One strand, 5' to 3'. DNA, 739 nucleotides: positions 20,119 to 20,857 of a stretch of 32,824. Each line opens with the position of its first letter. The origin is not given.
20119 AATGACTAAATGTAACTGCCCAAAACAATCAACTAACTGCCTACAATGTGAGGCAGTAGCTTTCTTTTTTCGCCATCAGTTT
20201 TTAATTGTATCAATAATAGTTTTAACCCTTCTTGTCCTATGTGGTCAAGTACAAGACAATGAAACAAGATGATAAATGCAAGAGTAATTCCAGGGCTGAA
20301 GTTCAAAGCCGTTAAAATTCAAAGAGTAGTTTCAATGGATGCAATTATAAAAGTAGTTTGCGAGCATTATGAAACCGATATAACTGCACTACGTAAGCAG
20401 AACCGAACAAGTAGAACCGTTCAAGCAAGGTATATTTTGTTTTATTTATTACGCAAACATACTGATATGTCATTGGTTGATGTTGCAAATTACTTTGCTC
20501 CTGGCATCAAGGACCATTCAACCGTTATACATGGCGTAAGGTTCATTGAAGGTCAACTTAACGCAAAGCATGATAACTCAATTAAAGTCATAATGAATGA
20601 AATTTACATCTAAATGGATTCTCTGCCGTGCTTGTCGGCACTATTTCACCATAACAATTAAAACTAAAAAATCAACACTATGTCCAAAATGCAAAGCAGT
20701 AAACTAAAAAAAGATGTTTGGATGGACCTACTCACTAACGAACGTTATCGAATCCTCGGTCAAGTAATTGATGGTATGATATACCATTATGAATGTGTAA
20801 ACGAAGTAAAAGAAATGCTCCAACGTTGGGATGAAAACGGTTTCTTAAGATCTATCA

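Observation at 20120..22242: Opposite-strand early cassette combining a DnaA domain-IV-only protein, a DnaJ-type zinc finger, an SNase-like nuclease and an XRE HTH: candidate host-takeover/anti-defence module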

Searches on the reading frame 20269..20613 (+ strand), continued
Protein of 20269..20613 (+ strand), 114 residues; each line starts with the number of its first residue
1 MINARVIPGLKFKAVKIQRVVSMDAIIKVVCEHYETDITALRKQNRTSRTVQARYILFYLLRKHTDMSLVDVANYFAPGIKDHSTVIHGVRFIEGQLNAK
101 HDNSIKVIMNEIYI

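Call 69: get_annotated_region(hit=H25, flank=4000)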
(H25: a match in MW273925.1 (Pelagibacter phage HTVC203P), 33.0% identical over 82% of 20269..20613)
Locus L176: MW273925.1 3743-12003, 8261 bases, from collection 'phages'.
description: Pelagibacter phage HTVC203P, complete genome.
organism: Pelagibacter phage HTVC203P (NCBI taxid 2796523)
taxonomy: Viruses; Duplodnaviria; Heunggongvirae; Uroviricota; Caudoviricetes
host: Candidatus Pelagibacter sp. FZCC0015; source: seawater; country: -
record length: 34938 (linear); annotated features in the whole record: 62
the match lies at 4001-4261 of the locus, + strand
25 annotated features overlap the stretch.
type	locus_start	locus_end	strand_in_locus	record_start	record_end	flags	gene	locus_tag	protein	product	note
CDS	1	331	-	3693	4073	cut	-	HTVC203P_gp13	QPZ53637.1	hypothetical protein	-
CDS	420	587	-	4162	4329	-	-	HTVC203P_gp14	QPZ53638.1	hypothetical protein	-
CDS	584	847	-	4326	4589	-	-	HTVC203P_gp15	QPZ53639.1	hypothetical protein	-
CDS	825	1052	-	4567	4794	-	-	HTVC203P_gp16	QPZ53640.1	hypothetical protein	-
CDS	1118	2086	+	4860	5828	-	-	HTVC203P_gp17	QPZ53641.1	putative nuclease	-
CDS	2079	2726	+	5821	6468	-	-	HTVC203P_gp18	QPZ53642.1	putative single strand-annealing protein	-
CDS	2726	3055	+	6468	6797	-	-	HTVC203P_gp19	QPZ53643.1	hypothetical protein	-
CDS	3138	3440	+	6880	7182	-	-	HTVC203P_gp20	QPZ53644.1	hypothetical protein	-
CDS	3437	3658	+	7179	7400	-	-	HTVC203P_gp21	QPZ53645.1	hypothetical protein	-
CDS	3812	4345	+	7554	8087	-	-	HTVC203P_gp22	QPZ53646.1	DNA replication initiation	DNA replication initiation (DnaA)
CDS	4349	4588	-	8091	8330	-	-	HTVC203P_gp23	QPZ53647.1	hypothetical protein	-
CDS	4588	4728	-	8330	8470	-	-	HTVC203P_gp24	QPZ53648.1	hypothetical protein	-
CDS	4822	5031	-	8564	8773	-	-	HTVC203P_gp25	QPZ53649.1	hypothetical protein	-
CDS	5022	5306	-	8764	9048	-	-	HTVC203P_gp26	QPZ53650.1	hypothetical protein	-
CDS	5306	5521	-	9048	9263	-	-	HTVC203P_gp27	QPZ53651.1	hypothetical protein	-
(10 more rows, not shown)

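Call 70: get_annotated_region(hit=H43, flank=4000)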
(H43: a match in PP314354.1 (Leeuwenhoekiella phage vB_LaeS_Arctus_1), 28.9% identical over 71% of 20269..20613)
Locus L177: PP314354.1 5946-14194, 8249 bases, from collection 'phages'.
description: Leeuwenhoekiella phage vB_LaeS_Arctus_1, complete genome.
organism: Leeuwenhoekiella phage vB_LaeS_Arctus_1 (NCBI taxid 3120034)
taxonomy: Viruses
host: Leeuwenhoekiella aequorea Arc30; source: Arctic marine water; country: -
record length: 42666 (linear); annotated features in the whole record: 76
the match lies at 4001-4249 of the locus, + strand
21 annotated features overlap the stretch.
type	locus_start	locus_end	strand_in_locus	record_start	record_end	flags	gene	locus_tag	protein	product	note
CDS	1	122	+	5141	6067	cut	-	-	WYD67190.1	exonuclease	-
CDS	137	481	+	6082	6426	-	-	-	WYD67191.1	single-strand DNA-binding protein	-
CDS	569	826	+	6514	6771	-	-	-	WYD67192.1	hypothetical protein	-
CDS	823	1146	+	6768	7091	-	-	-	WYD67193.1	endodeoxyribonuclease RusA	-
CDS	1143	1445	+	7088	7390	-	-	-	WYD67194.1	hypothetical protein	-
CDS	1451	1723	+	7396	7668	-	-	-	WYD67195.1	hypothetical protein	-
CDS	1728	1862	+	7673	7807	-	-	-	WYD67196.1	hypothetical protein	-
CDS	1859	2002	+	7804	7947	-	-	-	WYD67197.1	hypothetical protein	-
CDS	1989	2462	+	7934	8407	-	-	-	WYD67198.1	HNH endonuclease III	-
CDS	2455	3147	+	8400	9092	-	-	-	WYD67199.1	hypothetical protein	-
CDS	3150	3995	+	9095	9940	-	-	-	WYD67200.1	DNA replication protein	-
CDS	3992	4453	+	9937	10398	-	-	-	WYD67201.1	hypothetical protein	-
CDS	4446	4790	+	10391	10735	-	-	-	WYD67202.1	hypothetical protein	-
CDS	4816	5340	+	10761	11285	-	-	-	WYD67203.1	hypothetical protein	-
CDS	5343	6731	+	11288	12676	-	-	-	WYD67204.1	DNA methyltransferase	-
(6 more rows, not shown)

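Call 71: get_annotated_region(hit=H29, flank=4000)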
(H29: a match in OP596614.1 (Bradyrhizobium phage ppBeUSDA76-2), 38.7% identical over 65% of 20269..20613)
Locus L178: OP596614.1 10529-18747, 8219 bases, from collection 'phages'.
description: Bradyrhizobium phage ppBeUSDA76-2, complete genome.
organism: Bradyrhizobium phage ppBeUSDA76-2 (NCBI taxid 3003364)
taxonomy: Viruses; Duplodnaviria; Heunggongvirae; Uroviricota; Caudoviricetes
host: Bradyrhizobium elkanii USDA 76; source: -; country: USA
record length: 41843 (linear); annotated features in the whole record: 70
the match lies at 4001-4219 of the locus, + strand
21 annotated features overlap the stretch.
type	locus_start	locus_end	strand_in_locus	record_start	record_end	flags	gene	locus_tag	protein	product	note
CDS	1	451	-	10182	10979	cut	-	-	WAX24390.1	ERF family protein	-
CDS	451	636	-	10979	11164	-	-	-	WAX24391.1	hypothetical protein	-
CDS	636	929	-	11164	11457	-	-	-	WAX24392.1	hypothetical protein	-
CDS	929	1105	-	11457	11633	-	-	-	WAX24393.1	hypothetical protein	-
CDS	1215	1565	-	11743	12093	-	-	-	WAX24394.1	hypothetical protein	-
CDS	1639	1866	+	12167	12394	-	-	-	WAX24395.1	hypothetical protein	-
CDS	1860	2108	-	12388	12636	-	-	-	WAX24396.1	hypothetical protein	-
CDS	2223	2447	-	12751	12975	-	-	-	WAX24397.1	hypothetical protein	-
CDS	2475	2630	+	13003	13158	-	-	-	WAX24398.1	hypothetical protein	-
CDS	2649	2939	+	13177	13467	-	-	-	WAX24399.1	hypothetical protein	-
CDS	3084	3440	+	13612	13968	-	-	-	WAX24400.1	hypothetical protein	-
CDS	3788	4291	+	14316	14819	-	-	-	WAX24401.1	hypothetical protein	-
CDS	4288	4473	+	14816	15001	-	-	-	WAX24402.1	hypothetical protein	-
CDS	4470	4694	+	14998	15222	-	-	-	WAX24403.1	hypothetical protein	-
CDS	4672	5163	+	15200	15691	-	-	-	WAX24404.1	GIY-YIG nuclease family protein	-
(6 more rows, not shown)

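Call 75: search_solved_structures(query=window:20269-20613:+, max_evalue=0.01, show_alignments=5)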
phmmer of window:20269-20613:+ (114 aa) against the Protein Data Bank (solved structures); distinct sequences matched with E-value up to 0.01: 5.
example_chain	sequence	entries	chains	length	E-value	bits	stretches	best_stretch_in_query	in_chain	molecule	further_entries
2hcb_A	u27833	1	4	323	5.8e-09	39.4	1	23-103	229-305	Chromosomal replication initiator protein dnaA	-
1l8q_A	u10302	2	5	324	5.9e-09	39.4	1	23-103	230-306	Chromosomal replication initiator protein dnaA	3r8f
3pvp_A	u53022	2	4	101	4.1e-07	33.4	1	20-98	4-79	Chromosomal replication initiator protein dnaA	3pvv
1j1v_A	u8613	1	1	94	1.1e-06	32.1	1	21-102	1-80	Chromosomal replication initiator protein dnaA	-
8btg_A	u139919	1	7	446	0.00018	25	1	19-93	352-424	Chromosomal replication initiator protein DnaA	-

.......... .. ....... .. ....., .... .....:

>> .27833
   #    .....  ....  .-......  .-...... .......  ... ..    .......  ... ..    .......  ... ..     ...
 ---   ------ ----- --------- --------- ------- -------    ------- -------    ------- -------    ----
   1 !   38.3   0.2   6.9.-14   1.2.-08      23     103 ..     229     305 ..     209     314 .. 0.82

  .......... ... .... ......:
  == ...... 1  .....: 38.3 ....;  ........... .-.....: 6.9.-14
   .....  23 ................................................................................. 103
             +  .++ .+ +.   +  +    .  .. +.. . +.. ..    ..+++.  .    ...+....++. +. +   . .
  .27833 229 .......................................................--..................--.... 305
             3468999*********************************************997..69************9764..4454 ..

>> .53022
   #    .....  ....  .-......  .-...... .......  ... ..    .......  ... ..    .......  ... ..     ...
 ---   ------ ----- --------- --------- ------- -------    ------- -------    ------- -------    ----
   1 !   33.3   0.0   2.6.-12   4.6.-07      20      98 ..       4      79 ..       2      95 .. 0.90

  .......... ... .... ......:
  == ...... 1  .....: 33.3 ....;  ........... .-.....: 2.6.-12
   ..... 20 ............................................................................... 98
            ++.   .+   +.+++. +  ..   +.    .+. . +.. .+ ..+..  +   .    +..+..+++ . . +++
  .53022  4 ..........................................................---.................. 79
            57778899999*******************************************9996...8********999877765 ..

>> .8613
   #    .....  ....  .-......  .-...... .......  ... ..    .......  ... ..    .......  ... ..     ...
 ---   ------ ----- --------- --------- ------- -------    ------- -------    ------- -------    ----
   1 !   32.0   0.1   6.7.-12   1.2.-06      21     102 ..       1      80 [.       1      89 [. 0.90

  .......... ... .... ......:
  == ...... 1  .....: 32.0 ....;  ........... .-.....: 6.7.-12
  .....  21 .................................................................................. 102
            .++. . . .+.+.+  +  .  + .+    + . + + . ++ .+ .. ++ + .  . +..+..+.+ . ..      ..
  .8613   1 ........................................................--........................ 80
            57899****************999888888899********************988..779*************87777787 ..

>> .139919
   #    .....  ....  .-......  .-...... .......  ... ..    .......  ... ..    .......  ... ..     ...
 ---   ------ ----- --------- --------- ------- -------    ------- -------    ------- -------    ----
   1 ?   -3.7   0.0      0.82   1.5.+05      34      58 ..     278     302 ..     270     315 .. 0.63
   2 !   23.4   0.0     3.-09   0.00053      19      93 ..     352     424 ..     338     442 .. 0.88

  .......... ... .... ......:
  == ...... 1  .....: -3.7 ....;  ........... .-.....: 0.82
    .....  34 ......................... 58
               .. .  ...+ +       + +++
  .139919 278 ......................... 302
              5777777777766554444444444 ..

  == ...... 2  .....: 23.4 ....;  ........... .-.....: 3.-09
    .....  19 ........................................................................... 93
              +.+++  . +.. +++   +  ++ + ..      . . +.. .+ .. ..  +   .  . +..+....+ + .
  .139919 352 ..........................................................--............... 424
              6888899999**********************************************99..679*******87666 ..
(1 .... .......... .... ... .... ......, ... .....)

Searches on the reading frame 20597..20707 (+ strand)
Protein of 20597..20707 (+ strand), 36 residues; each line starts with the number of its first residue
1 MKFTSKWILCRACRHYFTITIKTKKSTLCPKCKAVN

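Call 7: search_protein_families(library=pfam, max_evalue=1, proteins=[window:20597-20707:+])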
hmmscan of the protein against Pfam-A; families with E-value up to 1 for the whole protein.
window:20597-20707:+ (36 aa): 16 families
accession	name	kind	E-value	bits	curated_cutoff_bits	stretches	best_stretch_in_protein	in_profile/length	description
PF09723.15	Zn_ribbon_8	-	0.00029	21.2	34.4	1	10-34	8-34/41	Zinc ribbon domain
PF14311.12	DUF4379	-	0.005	17.5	24.5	1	7-33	27-54/56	Probable Treble clef zinc finger domain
PF01873.23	eIF-5_eIF-2B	-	0.013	15.9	27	1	2-34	82-113/117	Domain found in IF2B/IF5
PF19134.6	DUF5817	-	0.013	15.9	31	1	9-34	5-29/57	Domain of unknown function (DUF5817)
PF01155.25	HypA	-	0.017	15.6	28.9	1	8-34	71-94/112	Hydrogenase/urease nickel incorporation, metallochaperone, hypA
PF21276.3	ZNF512_C2HC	-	0.033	14.3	27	1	19-35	6-22/38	Zinc finger protein 512, C2HC zinc finger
PF16046.10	FAM76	-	0.037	13.9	28.5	1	7-34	32-58/298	FAM76 protein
PF14570.12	zf-RING_4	-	0.061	13.6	27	1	11-34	23-45/48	RING/Ubox like zinc-binding domain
PF11238.13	DUF3039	-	0.069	13.3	22.7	1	13-35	30-52/56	Protein of unknown function (DUF3039)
PF13717.11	Zn_ribbon_4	-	0.076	13.4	30.3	0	6-18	24-36/36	zinc-ribbon domain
PF13248.11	Zn_ribbon_3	-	0.086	12.8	27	0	29-34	5-10/26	zinc-ribbon domain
PF06827.20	zf-FPG_IleRS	-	0.11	12.8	21.3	1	10-32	4-27/30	Zinc finger found in FPG and IleRS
PF23550.1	zf_Tbcl_Rhp7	-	0.2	11.7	27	1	10-33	7-34/39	DNA repair protein rhp7 treble clef domain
PF23470.1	Zn_ribbon_PF0610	-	0.48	10.7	26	1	10-34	4-26/39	PF0610 rubredoxin-like zinc beta-ribbon domain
PF13451.12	zf_Tbcl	-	0.54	10.7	24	0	2-15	28-41/48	Probable treble clef domain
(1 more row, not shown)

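Call 8: search_protein_families(library=phrogs, max_evalue=0.1, proteins=[window:20597-20707:+])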
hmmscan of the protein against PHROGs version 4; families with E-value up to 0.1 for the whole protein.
window:20597-20707:+ (36 aa): 3 families
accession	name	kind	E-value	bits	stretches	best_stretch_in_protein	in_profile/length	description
phrog_8575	-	unknown function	0.046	14.5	1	13-35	48-71/77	-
phrog_8470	-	unknown function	0.053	13.3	1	5-34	83-117/567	-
phrog_15404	-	unknown function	0.096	14.1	1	1-34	1-35/89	-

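Call 66: search_protein_families(library=padloc, max_evalue=0.01, proteins=[window:20597-20707:+])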
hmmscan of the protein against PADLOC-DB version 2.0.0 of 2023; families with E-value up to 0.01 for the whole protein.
window:20597-20707:+ (36 aa): 0 families
